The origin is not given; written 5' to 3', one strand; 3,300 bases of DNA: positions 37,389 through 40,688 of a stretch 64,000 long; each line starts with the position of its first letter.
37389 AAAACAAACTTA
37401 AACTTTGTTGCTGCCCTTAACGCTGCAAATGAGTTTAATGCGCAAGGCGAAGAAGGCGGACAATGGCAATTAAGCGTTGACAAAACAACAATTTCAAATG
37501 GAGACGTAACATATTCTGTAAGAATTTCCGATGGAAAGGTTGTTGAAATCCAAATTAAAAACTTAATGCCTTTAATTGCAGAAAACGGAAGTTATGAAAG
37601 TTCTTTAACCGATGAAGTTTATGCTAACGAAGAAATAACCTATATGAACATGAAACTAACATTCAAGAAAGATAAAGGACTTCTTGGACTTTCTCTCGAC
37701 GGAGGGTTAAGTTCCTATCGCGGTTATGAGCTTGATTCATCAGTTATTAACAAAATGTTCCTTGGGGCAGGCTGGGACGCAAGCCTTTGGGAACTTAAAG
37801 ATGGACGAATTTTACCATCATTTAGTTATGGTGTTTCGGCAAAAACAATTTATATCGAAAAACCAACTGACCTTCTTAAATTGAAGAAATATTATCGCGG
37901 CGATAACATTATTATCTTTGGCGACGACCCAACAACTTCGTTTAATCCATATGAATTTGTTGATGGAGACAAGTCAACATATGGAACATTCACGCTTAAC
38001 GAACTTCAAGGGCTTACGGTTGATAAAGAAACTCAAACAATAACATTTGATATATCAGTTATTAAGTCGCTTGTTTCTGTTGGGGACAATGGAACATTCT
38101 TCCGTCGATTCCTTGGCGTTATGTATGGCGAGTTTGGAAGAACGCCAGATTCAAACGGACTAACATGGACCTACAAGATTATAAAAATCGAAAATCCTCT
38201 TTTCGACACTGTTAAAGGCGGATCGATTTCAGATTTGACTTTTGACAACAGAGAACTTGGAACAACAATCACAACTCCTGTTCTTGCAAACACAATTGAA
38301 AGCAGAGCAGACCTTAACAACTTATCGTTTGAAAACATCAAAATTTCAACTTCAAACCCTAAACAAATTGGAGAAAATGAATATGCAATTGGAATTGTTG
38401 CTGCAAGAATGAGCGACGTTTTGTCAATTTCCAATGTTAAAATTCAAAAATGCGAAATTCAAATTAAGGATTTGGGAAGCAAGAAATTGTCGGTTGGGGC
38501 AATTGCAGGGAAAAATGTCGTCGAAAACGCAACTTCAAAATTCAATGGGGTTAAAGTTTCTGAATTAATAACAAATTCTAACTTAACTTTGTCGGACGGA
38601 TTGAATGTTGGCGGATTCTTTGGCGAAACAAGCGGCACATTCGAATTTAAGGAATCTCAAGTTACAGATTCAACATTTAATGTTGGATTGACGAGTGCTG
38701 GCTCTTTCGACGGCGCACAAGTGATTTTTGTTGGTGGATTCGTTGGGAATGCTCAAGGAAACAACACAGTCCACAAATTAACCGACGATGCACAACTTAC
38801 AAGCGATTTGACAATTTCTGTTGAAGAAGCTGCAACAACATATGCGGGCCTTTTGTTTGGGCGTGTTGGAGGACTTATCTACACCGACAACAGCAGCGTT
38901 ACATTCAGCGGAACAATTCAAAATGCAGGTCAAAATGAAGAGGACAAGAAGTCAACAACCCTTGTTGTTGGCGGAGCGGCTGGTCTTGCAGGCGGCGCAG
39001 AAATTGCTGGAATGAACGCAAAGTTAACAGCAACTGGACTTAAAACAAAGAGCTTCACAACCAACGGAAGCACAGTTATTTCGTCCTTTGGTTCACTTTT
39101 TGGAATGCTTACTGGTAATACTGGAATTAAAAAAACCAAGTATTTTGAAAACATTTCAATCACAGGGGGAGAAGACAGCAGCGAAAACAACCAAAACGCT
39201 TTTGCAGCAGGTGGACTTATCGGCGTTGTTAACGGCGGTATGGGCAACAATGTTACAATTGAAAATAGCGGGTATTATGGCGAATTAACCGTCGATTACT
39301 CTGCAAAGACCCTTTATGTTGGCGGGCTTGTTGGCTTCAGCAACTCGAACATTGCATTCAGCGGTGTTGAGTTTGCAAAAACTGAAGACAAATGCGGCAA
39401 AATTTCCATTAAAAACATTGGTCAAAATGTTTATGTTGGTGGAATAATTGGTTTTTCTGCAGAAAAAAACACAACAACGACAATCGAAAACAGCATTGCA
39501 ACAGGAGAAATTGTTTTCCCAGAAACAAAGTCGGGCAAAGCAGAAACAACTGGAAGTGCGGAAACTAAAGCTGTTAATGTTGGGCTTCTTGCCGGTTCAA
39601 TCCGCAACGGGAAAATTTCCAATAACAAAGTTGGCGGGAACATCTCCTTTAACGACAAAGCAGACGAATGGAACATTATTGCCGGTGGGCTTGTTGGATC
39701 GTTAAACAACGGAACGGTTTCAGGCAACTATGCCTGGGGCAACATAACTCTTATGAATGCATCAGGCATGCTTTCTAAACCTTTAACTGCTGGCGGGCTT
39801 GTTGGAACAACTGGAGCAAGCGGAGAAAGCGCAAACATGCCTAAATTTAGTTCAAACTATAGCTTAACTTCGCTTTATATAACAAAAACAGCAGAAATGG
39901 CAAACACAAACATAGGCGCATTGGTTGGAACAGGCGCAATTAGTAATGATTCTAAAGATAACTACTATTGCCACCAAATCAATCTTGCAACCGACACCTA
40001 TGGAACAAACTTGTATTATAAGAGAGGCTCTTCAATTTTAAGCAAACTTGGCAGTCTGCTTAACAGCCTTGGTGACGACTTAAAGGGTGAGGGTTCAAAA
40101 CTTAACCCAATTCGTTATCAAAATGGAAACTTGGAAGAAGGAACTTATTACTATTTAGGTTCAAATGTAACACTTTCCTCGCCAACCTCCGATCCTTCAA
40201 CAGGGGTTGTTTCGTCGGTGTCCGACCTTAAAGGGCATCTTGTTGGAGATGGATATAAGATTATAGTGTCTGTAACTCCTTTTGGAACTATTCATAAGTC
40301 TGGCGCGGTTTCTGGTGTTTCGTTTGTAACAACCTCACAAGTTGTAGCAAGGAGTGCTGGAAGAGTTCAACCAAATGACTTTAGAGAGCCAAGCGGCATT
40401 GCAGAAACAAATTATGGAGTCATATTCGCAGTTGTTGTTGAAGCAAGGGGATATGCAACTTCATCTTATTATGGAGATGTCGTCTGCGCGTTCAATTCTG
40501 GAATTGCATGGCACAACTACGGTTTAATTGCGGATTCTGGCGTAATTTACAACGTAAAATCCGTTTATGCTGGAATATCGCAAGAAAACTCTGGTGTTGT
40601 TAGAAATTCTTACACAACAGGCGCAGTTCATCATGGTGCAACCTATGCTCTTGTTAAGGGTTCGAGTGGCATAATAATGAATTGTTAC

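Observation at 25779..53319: Two-gene operon of giant paralogous lipoproteins (5,893 aa + 3,272 aa) filling 43% of the window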

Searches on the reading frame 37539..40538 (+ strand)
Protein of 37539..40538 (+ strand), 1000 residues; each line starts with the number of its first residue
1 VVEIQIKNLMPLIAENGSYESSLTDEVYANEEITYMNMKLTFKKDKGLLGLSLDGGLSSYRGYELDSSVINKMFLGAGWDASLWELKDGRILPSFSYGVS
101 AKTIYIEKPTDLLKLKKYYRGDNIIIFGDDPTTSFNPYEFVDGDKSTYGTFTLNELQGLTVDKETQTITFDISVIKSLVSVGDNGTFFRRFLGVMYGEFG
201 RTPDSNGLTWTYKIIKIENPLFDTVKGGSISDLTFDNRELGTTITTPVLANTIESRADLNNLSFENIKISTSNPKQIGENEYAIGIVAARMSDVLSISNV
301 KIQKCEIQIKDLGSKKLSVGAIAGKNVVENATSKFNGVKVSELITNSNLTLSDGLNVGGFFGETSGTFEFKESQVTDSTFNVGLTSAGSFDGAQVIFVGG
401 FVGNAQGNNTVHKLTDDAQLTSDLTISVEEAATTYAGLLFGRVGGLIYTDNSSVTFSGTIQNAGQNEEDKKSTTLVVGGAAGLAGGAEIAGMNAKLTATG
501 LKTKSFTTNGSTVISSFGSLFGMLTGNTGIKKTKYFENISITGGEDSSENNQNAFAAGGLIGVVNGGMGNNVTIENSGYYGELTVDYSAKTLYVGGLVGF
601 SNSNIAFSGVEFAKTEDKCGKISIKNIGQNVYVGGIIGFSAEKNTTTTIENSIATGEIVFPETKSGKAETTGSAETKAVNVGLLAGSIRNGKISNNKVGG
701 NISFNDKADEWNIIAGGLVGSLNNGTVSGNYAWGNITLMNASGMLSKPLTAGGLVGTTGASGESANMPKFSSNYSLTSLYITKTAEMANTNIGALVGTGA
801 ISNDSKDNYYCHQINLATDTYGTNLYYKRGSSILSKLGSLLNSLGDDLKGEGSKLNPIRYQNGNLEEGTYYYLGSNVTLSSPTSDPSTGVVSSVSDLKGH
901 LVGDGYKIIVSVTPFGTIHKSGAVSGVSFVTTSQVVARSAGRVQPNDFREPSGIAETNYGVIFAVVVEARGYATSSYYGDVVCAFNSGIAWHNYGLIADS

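Call 25: search_protein_families(library=pfam, proteins=[window:37539-40538:+], max_evalue=1)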
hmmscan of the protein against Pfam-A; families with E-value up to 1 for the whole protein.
window:37539-40538:+ (1000 aa): 1 family
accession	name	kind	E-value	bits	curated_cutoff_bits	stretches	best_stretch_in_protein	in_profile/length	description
PF05342.19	Peptidase_M26_N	-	0.00012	21.9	27.7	1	211-263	195-247/250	M26 IgA1-specific Metallo-endopeptidase N-terminal region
